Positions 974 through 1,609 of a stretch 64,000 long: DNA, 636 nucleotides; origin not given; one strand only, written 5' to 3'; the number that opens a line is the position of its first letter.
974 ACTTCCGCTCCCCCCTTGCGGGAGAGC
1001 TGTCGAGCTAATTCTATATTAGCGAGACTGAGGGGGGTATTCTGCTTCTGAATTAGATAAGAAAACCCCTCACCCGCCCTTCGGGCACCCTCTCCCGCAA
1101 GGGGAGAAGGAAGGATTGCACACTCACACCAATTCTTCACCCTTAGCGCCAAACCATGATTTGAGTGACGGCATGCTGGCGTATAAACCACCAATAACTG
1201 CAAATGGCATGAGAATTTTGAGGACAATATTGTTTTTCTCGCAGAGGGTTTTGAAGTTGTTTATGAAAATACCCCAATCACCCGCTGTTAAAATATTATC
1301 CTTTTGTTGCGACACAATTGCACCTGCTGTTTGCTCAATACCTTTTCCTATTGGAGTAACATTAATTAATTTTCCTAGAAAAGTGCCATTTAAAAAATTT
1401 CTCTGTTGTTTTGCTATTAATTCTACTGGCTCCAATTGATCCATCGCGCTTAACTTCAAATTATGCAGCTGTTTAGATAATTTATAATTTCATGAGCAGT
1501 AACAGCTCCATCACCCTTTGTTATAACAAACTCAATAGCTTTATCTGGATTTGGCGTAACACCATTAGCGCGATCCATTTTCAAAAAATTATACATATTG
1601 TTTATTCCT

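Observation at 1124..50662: Dispersed family of orphan tail-anchored proteins with shared C-terminal anchors and variable N-termini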

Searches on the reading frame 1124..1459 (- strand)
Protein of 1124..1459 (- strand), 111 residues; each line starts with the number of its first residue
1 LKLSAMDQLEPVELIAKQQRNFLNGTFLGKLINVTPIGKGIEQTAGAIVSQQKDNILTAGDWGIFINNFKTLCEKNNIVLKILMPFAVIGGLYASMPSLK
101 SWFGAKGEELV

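Call 4: search_protein_families(library=pfam, proteins=[window:1124-1459:-], max_evalue=1)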
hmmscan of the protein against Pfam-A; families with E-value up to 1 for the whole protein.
window:1124-1459:- (111 aa): 0 families

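Call 12: list_cluster_members(proteins=[window:1124-1456:-, window:6467-6922:-, window:46661-47044:+, window:47076-47387:+, window:47406-47858:+, window:50252-50659:-, window:8341-8640:-, window:52597-52974:-, window:53146-53346:+, window:53496-53990:-])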
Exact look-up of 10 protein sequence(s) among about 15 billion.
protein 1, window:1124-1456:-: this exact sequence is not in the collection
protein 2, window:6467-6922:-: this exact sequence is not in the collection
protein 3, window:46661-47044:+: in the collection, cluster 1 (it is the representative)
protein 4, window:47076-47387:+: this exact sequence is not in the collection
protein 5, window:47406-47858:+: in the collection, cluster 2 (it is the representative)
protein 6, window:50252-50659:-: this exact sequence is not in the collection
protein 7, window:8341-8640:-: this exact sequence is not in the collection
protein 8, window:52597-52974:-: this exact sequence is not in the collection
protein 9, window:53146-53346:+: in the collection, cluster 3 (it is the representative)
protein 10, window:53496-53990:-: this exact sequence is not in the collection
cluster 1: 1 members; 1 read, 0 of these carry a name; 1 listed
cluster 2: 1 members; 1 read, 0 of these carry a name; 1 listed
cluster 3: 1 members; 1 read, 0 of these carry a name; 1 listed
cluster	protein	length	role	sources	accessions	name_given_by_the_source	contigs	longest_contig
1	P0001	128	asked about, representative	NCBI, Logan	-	-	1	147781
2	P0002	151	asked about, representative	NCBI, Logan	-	-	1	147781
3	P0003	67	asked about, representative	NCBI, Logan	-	-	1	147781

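Call 38: search_protein_families(library=ncbifam, proteins=[window:1124-1456:-], max_evalue=1)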
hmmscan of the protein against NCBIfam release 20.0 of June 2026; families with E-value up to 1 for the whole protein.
window:1124-1456:- (110 aa): 1 family
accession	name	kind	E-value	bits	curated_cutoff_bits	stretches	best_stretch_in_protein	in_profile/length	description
NF040516.1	CapE_47_fam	domain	0.0077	16.1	35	1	78-99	4-25/39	CapE family protein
